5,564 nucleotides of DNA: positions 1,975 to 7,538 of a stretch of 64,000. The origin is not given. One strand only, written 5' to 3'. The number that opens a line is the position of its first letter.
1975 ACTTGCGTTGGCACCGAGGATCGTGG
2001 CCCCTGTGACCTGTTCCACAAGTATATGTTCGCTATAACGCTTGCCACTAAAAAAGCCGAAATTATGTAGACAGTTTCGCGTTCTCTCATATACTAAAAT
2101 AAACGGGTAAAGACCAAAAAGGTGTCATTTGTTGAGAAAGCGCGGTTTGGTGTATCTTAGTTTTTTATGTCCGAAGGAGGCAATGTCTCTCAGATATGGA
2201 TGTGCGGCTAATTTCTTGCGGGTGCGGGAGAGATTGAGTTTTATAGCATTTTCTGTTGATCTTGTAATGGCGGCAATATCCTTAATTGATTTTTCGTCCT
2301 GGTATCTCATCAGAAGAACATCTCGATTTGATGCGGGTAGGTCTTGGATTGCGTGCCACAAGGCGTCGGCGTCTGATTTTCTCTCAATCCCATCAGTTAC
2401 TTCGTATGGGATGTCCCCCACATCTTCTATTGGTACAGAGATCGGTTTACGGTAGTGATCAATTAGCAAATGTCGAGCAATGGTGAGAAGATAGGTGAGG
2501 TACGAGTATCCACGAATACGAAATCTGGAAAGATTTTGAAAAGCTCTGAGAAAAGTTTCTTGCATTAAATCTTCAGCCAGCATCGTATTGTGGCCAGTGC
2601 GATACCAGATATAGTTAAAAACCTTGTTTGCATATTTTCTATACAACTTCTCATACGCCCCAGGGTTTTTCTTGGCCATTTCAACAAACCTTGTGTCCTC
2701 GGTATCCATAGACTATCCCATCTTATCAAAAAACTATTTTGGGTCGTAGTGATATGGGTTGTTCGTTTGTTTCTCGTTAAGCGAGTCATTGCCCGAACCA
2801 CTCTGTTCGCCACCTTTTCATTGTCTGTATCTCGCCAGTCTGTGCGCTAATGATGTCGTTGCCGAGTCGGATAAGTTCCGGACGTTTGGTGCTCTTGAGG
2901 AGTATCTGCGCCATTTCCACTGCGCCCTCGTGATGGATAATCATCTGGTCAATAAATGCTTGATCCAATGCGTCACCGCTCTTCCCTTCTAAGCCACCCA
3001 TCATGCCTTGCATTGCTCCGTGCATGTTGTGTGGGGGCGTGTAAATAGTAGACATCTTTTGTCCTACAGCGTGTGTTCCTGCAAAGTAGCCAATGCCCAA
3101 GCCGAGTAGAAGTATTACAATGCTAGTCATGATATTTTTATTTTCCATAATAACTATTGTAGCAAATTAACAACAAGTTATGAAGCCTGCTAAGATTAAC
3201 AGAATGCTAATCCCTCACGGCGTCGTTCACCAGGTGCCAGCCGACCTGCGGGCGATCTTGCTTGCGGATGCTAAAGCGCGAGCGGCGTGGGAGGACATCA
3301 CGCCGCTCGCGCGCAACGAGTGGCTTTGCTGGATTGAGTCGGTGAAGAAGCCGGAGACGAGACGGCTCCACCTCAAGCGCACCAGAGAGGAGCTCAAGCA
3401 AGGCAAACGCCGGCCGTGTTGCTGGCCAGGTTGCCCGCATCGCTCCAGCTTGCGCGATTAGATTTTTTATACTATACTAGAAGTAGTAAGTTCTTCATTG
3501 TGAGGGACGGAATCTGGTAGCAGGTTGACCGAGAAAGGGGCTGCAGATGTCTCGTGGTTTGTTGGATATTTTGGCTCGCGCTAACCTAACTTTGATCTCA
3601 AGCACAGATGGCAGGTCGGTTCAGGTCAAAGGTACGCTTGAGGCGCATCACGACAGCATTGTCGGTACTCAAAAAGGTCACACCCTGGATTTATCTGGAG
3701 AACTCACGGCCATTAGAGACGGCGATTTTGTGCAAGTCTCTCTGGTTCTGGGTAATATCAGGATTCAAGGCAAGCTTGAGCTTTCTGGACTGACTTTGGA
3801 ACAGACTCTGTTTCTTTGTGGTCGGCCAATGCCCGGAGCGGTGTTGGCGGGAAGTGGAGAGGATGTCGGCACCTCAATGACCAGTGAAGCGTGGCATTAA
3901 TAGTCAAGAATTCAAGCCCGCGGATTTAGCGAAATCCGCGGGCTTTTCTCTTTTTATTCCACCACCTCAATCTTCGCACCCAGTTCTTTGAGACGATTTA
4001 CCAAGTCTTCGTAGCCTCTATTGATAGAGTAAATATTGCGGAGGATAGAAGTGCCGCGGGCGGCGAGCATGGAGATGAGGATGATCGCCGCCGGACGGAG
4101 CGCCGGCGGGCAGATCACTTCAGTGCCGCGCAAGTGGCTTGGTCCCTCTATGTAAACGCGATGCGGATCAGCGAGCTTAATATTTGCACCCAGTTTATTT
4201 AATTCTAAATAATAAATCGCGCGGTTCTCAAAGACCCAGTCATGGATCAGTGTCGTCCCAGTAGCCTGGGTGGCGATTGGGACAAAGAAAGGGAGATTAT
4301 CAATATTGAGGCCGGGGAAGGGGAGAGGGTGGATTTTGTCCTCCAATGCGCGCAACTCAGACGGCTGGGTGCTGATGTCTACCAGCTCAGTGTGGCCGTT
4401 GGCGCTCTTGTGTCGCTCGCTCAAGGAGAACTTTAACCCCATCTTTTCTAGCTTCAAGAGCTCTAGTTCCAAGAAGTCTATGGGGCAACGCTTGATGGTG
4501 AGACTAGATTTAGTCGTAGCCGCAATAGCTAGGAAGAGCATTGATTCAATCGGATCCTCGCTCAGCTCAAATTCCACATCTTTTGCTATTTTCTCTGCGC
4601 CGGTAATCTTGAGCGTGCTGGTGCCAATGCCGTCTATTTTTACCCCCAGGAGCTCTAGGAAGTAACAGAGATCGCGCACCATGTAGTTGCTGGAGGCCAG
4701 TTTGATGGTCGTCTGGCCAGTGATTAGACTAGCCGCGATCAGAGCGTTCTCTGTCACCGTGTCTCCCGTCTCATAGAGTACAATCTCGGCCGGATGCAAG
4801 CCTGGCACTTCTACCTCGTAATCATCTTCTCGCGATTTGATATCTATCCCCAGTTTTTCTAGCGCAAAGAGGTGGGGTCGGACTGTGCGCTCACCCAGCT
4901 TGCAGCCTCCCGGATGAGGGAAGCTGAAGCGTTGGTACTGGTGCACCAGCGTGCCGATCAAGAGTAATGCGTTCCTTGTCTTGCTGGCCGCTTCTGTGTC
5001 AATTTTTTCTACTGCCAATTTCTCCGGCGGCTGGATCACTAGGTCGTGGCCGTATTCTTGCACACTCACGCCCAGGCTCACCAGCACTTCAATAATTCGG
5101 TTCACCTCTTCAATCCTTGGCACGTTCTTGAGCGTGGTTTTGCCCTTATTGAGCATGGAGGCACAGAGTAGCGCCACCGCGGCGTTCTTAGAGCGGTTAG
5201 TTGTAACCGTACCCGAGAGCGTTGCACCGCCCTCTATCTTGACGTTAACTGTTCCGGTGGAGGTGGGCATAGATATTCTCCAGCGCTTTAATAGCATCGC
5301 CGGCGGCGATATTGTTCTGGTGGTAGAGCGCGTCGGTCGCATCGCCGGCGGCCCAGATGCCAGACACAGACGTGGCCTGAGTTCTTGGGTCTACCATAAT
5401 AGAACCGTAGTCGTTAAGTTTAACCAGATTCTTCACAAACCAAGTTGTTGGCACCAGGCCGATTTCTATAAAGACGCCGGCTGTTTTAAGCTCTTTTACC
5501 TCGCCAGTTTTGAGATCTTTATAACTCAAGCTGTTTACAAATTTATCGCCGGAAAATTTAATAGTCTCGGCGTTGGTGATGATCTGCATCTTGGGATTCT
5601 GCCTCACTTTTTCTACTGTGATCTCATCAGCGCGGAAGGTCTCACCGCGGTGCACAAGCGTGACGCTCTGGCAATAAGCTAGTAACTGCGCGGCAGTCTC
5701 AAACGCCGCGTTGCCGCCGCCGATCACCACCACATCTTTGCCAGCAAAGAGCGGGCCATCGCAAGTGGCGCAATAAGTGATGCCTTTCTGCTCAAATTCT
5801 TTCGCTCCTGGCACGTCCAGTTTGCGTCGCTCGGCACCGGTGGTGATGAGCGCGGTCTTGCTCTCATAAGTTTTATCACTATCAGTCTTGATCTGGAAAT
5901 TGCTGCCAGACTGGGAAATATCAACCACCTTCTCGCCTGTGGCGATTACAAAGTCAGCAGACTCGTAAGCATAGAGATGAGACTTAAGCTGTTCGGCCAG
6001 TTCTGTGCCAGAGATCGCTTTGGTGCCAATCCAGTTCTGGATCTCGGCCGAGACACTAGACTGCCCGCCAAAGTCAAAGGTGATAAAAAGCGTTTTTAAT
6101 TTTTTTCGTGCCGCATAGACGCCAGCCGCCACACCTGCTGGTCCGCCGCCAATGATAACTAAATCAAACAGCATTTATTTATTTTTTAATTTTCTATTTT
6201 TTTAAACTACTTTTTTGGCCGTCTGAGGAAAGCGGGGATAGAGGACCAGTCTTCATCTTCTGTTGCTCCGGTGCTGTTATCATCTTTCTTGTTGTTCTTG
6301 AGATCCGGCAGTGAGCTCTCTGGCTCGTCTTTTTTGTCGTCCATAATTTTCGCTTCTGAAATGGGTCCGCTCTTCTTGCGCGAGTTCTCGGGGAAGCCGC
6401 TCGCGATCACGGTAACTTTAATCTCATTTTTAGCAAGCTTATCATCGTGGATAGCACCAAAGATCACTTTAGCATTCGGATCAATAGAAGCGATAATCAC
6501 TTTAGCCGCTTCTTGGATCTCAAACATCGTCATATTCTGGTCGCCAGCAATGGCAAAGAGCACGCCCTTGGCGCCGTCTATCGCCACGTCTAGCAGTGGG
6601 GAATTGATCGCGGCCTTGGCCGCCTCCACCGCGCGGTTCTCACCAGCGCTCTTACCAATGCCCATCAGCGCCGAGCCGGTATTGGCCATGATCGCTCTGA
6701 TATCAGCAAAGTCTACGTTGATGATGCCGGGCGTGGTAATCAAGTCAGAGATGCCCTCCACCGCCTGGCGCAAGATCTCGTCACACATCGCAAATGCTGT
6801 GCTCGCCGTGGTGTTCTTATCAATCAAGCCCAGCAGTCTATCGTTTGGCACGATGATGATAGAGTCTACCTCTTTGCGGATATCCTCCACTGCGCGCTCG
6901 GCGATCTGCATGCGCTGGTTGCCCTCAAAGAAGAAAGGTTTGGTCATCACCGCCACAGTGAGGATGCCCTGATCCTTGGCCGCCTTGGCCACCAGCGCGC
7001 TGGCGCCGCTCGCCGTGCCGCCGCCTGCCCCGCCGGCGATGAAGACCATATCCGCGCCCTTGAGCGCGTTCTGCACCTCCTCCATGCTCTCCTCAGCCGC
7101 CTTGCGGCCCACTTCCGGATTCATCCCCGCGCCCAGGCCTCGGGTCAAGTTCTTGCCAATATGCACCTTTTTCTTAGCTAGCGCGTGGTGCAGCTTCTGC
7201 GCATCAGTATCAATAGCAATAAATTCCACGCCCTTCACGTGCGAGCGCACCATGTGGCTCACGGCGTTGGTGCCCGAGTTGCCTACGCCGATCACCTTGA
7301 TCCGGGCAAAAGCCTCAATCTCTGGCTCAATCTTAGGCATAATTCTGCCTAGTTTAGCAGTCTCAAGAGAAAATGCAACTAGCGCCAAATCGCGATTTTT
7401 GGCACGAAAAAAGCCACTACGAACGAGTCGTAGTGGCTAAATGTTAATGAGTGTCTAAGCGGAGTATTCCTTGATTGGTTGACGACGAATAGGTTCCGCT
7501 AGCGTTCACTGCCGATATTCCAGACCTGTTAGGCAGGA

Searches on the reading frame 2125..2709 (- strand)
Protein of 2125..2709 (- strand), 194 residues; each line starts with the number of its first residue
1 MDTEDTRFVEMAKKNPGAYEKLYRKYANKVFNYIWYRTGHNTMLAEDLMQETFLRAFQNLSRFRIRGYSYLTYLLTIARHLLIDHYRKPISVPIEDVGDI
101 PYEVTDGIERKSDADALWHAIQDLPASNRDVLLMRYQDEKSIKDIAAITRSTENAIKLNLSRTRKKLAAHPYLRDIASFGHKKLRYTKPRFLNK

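Call 18: find_encoding_contigs(protein=window:2125-2709:-, flank=10000, max_places=3)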
Protein window:2125-2709:- (194 aa): 12 contigs read that carry it; 3 places shown.
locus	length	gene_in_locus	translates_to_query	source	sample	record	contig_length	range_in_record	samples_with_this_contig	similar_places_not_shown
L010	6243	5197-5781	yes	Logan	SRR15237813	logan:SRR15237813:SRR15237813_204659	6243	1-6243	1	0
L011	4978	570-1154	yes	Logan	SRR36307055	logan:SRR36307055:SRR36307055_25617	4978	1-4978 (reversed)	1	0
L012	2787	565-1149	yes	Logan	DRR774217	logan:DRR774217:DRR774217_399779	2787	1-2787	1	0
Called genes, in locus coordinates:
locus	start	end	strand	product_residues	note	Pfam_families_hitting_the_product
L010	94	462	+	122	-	-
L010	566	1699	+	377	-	PF00091:Tubulin, PF12327:FtsZ_C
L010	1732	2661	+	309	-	PF00890:FAD_binding_2 (faint), PF01134:GIDA (faint), PF01266:DAO (faint), PF03486:HI0933_like (faint), PF07992:Pyr_redox_2, PF12831:FAD_oxidored (weak), PF13738:Pyr_redox_3, PF00070:Pyr_redox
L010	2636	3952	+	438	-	PF00275:EPSP_synthase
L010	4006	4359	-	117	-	-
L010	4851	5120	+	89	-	PF03713:DUF305, PF13628:DUF4142 (weak)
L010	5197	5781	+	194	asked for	PF04542:Sigma70_r2, PF08281:Sigma70_r4_2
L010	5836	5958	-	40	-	-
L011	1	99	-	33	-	?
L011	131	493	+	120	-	PF03713:DUF305, PF13628:DUF4142 (weak)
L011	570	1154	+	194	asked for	PF04542:Sigma70_r2, PF08281:Sigma70_r4_2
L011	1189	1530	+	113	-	-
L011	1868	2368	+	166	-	PF00011:HSP20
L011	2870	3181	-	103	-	-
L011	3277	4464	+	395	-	PF00814:TsaD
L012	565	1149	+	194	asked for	PF04542:Sigma70_r2, PF08281:Sigma70_r4_2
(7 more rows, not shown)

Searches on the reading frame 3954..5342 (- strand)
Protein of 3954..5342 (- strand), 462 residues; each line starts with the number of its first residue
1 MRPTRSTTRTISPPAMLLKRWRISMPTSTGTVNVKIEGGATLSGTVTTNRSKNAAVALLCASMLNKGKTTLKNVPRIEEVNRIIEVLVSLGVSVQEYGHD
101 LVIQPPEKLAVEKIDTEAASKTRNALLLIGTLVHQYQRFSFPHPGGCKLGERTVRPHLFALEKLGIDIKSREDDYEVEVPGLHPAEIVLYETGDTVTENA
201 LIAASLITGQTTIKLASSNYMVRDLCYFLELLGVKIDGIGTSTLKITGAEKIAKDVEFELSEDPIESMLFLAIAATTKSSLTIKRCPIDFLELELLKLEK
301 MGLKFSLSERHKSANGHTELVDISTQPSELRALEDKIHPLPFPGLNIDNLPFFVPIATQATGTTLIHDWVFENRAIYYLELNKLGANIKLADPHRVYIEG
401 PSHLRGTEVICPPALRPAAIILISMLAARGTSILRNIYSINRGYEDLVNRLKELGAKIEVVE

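Call 9: search_protein_families(library=pfam, proteins=[window:3954-5342:-], max_evalue=0.01)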
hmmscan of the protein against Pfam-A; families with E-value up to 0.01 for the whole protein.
window:3954-5342:- (462 aa): 2 families
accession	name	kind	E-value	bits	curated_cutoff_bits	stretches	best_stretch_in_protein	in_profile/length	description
PF00275.25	EPSP_synthase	-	3.3e-51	174.7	22.8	1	37-451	2-417/417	EPSP synthase (3-phosphoshikimate 1-carboxyvinyltransferase)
PF04972.22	BON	-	0.0053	17.5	27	0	30-58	22-51/69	BON domain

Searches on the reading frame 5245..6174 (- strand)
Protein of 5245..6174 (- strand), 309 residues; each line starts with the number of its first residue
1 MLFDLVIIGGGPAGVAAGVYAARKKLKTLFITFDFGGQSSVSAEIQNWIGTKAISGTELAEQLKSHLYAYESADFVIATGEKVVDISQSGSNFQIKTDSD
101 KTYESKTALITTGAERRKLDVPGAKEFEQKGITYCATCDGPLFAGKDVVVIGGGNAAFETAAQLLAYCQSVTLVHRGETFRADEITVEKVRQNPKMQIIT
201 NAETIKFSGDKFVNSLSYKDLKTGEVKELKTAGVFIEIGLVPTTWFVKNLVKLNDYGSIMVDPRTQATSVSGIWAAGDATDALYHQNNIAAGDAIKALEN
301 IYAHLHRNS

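Call 9: search_protein_families(library=pfam, proteins=[window:5245-6174:-], max_evalue=0.01)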
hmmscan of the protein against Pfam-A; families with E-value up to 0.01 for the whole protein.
window:5245-6174:- (309 aa): 13 families
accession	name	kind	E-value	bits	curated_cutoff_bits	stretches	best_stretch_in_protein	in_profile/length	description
PF07992.20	Pyr_redox_2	-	1.1e-41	143.7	26.1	1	3-283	1-280/291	Pyridine nucleotide-disulphide oxidoreductase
PF13738.12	Pyr_redox_3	-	1.6e-26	93.7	30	2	49-277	73-305/305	Pyridine nucleotide-disulphide oxidoreductase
PF00070.33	Pyr_redox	-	2.1e-12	47.8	22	1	148-211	2-70/82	Pyridine nucleotide-disulphide oxidoreductase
PF12831.13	FAD_oxidored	-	1.4e-08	34.9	27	1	4-40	1-39/416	FAD dependent oxidoreductase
PF03486.20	HI0933_like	-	4.5e-08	33.3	50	0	4-31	2-29/244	HI0933-like protein Rossmann domain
PF01134.28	GIDA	-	6.5e-08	32.5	22.1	1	4-33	1-30/391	Glucose inhibited division protein A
PF00890.30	FAD_binding_2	-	1.2e-07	31.7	20.4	1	4-37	1-36/414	FAD binding domain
PF01266.30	DAO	-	1.3e-05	25.4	27.9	0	4-44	1-44/353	FAD dependent oxidoreductase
PF05834.18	Lycopene_cycl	-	3.5e-05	23.5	23.4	0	147-180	1-36/380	Lycopene cyclase protein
PF01946.23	Thi4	-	0.00013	21.8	26.2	0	3-32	18-48/235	Thi4 family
PF13241.12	NAD_binding_7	-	0.0003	21.7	22.1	1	144-189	6-52/104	Putative NAD(P)-binding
PF13454.12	NAD_binding_9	-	0.0073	16.7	21.8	0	78-114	118-154/155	FAD-NAD(P)-binding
PF04820.20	Trp_halogenase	-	0.0099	15.2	21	0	147-182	1-40/458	Tryptophan halogenase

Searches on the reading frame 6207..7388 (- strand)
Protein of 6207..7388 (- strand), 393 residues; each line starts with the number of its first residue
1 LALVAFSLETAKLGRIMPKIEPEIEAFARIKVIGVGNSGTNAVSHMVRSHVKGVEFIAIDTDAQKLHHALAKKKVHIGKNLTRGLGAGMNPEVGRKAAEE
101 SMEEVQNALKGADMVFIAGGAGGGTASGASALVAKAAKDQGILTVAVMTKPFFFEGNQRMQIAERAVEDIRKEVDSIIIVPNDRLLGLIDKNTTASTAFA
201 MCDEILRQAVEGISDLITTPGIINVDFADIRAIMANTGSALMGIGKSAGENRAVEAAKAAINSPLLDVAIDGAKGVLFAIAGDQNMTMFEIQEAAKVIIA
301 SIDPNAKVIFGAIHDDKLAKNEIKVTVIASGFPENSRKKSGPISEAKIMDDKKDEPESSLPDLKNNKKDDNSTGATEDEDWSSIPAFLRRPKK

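Call 9: search_protein_families(library=pfam, proteins=[window:6207-7388:-], max_evalue=0.01)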
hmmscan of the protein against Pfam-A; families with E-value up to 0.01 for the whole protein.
window:6207-7388:- (393 aa): 4 families
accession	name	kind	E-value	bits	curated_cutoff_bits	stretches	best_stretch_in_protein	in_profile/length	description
PF00091.31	Tubulin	-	1.6e-44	152.9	33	1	29-189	1-189/190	Tubulin/FtsZ family, GTPase domain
PF12327.13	FtsZ_C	-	2.7e-29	101.8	27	1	238-332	1-94/95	FtsZ family, C-terminal domain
PF13460.12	NAD_binding_10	-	9.1e-05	22.8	27.2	1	100-150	49-98/184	NAD(P)H-binding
PF13809.12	Tubulin_2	-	0.0015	18.3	27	0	86-130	116-179/356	Tubulin like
